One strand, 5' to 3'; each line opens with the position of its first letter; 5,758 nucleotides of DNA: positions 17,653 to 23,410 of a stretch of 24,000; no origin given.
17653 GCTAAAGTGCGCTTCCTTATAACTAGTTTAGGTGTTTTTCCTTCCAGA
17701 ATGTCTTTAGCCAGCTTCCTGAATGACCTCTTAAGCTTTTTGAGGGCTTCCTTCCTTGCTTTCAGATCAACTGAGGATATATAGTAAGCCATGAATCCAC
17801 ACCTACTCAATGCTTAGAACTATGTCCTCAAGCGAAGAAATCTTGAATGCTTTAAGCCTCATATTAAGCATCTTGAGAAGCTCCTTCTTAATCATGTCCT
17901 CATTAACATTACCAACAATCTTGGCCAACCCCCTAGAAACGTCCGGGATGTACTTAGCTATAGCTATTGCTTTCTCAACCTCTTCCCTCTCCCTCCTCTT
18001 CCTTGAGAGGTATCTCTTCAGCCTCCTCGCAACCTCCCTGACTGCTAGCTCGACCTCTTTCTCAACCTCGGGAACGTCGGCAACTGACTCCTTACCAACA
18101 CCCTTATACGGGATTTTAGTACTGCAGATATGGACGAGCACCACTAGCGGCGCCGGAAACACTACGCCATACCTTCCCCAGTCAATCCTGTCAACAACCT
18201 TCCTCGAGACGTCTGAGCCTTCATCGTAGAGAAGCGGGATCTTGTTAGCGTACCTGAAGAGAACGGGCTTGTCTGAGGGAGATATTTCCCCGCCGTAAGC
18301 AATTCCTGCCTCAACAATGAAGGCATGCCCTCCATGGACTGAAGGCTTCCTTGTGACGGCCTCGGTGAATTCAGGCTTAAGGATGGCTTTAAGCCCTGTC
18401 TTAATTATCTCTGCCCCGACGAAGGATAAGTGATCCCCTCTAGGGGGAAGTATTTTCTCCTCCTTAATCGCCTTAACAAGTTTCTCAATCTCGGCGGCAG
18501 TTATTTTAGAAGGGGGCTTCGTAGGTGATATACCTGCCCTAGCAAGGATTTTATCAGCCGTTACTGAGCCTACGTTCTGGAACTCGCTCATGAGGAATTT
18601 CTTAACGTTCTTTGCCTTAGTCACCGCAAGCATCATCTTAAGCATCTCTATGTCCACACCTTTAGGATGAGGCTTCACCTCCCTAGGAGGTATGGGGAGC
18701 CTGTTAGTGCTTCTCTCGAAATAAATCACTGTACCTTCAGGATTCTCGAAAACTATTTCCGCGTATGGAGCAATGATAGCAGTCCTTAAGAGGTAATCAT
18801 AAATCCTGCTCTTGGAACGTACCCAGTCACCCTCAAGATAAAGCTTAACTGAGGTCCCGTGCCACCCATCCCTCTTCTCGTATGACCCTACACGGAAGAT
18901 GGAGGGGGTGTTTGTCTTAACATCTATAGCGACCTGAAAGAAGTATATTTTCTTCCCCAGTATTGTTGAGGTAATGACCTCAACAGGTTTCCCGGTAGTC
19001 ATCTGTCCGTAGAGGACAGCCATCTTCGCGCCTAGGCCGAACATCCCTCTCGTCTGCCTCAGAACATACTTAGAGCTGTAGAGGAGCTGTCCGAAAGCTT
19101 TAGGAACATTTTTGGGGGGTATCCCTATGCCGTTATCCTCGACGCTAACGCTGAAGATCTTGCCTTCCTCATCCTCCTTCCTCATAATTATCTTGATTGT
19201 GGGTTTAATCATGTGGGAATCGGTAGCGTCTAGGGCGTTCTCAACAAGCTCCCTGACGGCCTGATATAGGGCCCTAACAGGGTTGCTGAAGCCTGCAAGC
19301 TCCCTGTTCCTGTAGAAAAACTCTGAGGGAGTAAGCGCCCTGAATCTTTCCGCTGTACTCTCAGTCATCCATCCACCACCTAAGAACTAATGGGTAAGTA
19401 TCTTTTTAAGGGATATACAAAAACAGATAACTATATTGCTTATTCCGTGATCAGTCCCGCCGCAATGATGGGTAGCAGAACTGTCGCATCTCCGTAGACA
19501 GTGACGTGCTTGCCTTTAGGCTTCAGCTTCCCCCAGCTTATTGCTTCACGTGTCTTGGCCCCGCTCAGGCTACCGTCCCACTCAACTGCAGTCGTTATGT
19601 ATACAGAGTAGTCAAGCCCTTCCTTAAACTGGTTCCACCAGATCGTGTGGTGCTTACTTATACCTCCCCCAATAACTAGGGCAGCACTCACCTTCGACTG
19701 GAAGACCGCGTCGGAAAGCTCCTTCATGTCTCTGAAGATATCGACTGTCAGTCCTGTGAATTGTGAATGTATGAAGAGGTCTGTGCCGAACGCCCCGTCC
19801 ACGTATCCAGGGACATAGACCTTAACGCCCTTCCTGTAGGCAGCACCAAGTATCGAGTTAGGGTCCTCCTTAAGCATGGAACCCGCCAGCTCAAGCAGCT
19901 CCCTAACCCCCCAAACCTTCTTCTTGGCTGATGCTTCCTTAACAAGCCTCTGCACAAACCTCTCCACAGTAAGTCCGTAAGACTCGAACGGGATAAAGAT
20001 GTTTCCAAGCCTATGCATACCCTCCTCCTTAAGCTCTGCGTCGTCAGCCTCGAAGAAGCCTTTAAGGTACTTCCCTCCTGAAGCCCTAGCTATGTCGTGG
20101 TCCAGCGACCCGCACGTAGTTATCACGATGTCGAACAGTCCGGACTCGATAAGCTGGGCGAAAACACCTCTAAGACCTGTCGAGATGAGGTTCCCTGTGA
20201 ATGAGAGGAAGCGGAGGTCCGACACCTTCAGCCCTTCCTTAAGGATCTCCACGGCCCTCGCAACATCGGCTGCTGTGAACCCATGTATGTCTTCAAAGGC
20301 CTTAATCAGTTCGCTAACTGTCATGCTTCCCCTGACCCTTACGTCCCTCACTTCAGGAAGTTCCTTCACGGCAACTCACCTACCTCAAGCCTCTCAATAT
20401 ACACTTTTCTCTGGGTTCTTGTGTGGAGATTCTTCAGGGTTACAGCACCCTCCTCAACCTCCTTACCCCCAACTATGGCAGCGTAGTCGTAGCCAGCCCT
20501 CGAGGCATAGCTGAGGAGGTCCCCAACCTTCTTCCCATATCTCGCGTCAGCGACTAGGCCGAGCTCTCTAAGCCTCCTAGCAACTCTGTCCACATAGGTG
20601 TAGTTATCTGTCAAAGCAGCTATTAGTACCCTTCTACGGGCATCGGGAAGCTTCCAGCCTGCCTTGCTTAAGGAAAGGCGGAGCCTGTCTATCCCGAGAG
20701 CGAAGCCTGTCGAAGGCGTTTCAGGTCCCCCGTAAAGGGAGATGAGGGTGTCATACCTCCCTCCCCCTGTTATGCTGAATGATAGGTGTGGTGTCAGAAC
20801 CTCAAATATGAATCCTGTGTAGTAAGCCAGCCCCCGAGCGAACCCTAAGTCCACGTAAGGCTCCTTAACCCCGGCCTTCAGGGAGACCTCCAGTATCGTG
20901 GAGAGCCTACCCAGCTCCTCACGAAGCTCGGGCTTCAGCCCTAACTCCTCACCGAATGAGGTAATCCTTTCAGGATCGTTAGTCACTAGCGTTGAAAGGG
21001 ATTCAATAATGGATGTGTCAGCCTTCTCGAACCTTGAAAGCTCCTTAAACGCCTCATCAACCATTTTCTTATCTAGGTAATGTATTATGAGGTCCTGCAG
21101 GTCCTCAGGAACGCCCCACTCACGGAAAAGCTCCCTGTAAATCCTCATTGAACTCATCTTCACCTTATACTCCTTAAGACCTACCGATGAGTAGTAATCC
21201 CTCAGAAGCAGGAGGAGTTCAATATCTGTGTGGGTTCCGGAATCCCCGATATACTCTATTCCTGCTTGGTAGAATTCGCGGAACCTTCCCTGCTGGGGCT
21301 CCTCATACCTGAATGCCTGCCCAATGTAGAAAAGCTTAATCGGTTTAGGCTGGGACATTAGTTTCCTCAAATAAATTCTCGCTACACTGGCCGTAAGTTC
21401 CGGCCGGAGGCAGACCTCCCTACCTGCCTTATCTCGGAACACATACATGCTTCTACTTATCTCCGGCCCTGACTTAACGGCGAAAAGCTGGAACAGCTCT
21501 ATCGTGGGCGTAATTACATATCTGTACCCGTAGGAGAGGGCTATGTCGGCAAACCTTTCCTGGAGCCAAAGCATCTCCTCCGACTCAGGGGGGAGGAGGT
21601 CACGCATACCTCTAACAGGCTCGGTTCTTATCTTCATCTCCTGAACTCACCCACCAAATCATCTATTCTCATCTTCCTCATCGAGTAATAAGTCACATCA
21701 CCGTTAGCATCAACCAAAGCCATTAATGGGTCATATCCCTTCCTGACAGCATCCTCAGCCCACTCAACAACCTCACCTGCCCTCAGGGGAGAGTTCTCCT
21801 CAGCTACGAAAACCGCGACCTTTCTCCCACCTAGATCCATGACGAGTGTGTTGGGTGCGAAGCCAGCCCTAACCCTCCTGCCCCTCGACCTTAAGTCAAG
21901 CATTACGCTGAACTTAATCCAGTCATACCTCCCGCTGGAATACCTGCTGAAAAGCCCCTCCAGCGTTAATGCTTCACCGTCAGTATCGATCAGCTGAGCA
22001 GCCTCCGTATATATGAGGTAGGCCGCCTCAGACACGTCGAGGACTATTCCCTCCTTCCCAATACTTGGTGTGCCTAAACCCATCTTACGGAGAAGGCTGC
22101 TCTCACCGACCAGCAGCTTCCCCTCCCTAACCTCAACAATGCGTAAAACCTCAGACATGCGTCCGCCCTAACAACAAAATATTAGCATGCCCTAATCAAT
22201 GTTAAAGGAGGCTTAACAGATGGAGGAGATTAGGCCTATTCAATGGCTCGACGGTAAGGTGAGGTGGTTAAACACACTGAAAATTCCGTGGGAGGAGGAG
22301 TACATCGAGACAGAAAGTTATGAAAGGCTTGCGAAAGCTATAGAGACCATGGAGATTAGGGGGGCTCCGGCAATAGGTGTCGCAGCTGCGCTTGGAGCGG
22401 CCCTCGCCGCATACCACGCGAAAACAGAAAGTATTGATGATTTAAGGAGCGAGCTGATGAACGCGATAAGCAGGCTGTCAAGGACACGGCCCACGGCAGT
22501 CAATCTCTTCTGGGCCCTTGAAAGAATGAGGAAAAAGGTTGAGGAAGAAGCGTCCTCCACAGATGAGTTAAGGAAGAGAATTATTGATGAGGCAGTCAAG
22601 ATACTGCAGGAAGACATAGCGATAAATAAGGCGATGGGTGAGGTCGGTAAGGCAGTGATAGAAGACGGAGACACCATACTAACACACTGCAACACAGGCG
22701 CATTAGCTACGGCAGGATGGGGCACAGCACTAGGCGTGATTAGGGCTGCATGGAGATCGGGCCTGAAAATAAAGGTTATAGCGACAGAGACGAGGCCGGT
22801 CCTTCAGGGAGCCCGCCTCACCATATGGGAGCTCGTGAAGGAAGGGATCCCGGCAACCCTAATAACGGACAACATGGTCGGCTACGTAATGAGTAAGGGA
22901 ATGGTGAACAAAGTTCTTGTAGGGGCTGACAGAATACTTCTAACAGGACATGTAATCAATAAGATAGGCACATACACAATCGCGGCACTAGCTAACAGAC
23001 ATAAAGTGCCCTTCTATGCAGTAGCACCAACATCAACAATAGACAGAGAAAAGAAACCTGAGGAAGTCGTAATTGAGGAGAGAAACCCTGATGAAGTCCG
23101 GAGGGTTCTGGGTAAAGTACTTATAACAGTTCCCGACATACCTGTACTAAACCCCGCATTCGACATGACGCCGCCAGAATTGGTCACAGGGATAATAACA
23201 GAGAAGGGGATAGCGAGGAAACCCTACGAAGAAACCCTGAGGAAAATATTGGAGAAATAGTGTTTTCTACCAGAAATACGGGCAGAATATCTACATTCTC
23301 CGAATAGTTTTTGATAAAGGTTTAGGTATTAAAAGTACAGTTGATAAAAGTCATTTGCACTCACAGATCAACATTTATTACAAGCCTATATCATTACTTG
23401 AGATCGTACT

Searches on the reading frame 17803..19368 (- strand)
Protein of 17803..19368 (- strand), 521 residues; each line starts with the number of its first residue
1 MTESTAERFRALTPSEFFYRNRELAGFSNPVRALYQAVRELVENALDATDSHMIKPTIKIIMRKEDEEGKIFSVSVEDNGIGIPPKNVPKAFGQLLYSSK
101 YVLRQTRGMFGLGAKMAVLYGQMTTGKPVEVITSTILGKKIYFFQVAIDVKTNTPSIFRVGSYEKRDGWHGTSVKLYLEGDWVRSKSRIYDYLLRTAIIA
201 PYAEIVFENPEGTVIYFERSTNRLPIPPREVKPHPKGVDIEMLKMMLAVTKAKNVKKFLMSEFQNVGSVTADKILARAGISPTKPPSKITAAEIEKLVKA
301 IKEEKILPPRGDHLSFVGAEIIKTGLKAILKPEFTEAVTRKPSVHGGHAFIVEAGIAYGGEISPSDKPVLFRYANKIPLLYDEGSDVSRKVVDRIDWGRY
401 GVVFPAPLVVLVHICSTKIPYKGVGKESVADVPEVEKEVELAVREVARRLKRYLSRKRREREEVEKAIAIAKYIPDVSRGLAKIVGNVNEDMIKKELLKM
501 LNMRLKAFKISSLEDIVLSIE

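Call 45: search_protein_families(library=pfam, proteins=[window:17803-19368:-], max_evalue=0.00001)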
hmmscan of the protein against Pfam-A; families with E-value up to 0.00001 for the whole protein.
window:17803-19368:- (521 aa): 4 families
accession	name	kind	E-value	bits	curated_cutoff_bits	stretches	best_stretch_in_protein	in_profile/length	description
PF09239.17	Topo-VIb_trans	-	1e-63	214.3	24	1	309-466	1-159/159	Topoisomerase VI B subunit, transducer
PF02518.31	HATPase_c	-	7.8e-12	46.1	26.4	1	32-117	4-80/111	Histidine kinase-, DNA gyrase B-, and HSP90-like ATPase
PF13589.12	HATPase_c_3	-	1e-10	42.2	25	1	36-119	5-82/137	Histidine kinase-, DNA gyrase B-, and HSP90-like ATPase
PF05833.16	NFACT_N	-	8.9e-07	28.5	31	1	226-303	161-238/456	NFACT N-terminal and middle domains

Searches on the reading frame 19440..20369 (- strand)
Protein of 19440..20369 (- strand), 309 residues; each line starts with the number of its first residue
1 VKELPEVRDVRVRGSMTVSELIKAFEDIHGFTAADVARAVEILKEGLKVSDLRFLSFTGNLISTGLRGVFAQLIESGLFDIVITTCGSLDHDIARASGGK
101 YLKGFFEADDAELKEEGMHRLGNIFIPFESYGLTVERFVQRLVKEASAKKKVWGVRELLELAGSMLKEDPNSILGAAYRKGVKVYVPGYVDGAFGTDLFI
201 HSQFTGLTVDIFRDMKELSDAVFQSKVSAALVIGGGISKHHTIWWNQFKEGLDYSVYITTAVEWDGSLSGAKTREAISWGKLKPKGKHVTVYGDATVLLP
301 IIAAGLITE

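Call 45: search_protein_families(library=pfam, proteins=[window:19440-20369:-], max_evalue=0.00001)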
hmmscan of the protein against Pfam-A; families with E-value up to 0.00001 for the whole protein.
window:19440-20369:- (309 aa): 1 family
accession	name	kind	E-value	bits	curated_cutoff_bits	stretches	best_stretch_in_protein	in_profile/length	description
PF01916.23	DS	-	8.9e-102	340.7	27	1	20-304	1-286/288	Deoxyhypusine synthase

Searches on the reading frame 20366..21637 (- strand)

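Call 45: search_protein_families(library=pfam, proteins=[window:20366-21637:-], max_evalue=0.00001)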
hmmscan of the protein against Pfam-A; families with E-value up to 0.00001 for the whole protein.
window:20366-21637:- (423 aa): 3 families
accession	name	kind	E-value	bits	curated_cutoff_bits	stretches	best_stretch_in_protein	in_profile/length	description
PF13393.11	tRNA-synt_His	-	2.7e-63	214.5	25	1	10-319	1-308/308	Histidyl-tRNA synthetase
PF00587.30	tRNA-synt_2b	-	6e-12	46.4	29.3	1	65-185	1-110/179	tRNA synthetase class II core domain (G, H, P, S and T)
PF03129.25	HGTP_anticodon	-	9.4e-11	42.2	21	1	337-417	2-87/94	Anticodon binding domain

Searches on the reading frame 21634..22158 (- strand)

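Call 45: search_protein_families(library=pfam, proteins=[window:21634-22158:-], max_evalue=0.00001)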
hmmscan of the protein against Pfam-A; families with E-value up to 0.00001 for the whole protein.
window:21634-22158:- (174 aa): 1 family
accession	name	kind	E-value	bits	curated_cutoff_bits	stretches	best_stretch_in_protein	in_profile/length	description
PF01974.23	tRNA_int_endo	-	2e-06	28.3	27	1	80-157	2-85/85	tRNA intron endonuclease, catalytic C-terminal domain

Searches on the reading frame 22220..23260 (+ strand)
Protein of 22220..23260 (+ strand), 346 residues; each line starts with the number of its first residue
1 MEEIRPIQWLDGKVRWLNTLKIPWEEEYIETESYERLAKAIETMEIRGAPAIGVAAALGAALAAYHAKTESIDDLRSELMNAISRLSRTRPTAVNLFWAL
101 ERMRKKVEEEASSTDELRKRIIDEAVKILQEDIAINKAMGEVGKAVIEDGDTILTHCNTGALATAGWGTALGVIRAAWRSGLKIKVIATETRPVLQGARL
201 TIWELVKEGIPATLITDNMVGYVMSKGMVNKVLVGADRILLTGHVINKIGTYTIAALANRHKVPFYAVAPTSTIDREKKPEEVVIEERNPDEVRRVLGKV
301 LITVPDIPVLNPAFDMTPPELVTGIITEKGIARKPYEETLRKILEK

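Call 45: search_protein_families(library=pfam, proteins=[window:22220-23260:+], max_evalue=0.00001)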
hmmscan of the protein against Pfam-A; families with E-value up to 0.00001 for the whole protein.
window:22220-23260:+ (346 aa): 1 family
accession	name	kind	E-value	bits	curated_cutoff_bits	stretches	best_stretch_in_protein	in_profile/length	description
PF01008.23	IF-2B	-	1.1e-93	314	22.4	1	45-332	1-278/280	Initiation factor 2 subunit family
